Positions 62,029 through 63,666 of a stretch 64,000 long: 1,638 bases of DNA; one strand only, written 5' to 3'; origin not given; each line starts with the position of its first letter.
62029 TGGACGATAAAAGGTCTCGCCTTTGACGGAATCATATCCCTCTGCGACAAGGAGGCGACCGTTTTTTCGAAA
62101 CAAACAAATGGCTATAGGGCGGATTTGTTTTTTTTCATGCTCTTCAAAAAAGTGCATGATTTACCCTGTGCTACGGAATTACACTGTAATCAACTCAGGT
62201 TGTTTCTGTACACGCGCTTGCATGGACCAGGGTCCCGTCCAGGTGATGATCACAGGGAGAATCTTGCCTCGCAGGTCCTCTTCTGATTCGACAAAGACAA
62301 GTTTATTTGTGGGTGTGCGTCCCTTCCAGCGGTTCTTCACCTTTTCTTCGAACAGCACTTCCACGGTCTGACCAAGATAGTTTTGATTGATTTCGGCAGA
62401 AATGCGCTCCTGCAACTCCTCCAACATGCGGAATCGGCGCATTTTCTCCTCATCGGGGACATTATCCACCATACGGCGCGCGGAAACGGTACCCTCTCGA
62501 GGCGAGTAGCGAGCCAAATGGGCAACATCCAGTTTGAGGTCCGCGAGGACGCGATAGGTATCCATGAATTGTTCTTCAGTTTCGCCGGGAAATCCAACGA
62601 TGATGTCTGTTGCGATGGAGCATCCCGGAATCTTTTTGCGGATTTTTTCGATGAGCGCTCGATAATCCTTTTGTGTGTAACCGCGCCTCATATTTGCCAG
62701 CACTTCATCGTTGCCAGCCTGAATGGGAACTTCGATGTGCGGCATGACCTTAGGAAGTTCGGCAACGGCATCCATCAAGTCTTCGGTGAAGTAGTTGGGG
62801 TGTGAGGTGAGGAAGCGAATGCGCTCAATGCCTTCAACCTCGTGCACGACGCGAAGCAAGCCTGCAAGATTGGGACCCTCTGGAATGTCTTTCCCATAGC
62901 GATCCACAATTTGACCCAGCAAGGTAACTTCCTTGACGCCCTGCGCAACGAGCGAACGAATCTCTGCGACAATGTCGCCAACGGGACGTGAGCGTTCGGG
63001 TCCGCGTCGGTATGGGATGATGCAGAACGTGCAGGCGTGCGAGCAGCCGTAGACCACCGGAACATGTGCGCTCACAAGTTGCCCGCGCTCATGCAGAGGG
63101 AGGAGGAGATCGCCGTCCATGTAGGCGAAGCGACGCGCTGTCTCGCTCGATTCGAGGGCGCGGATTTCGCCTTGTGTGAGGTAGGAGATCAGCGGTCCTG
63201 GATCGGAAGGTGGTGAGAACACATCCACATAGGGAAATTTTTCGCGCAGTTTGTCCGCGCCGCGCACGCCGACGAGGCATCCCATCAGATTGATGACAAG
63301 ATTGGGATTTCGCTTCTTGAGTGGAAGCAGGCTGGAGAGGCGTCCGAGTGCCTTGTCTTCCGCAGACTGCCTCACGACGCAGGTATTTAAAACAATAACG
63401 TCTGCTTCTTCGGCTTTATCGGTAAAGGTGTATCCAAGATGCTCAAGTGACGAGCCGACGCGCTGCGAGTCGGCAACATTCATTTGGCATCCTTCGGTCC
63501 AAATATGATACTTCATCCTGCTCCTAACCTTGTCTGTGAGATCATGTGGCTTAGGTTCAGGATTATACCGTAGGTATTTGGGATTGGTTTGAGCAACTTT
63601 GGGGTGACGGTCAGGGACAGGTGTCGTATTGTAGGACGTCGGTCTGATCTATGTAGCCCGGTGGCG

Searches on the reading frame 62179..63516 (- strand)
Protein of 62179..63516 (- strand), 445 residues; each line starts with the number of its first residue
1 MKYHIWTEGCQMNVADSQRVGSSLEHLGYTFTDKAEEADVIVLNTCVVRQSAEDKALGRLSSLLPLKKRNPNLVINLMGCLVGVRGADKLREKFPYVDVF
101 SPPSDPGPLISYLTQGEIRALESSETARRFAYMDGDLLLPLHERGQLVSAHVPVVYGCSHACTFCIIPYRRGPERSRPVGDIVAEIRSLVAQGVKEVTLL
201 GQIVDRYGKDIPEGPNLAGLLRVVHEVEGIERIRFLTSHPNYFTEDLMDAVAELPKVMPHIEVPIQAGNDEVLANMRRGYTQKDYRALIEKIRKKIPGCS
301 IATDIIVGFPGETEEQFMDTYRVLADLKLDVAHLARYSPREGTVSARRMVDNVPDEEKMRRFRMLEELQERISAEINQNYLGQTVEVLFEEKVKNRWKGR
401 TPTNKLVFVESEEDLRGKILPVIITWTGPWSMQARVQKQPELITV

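Call 57: search_protein_families(library=pfam, proteins=[window:62179-63516:-], max_evalue=0.0001)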
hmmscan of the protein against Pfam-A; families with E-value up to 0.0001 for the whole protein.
window:62179-63516:- (445 aa): 3 families
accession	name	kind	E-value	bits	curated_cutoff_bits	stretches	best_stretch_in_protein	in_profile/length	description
PF04055.27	Radical_SAM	-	2.3e-28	99.9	29.5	1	153-323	2-165/166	Radical SAM superfamily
PF00919.26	UPF0004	-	3e-23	82.1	27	1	2-100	1-96/98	Uncharacterized protein family UPF0004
PF01938.26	TRAM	-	1.2e-05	25.5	21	1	379-435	2-59/61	TRAM domain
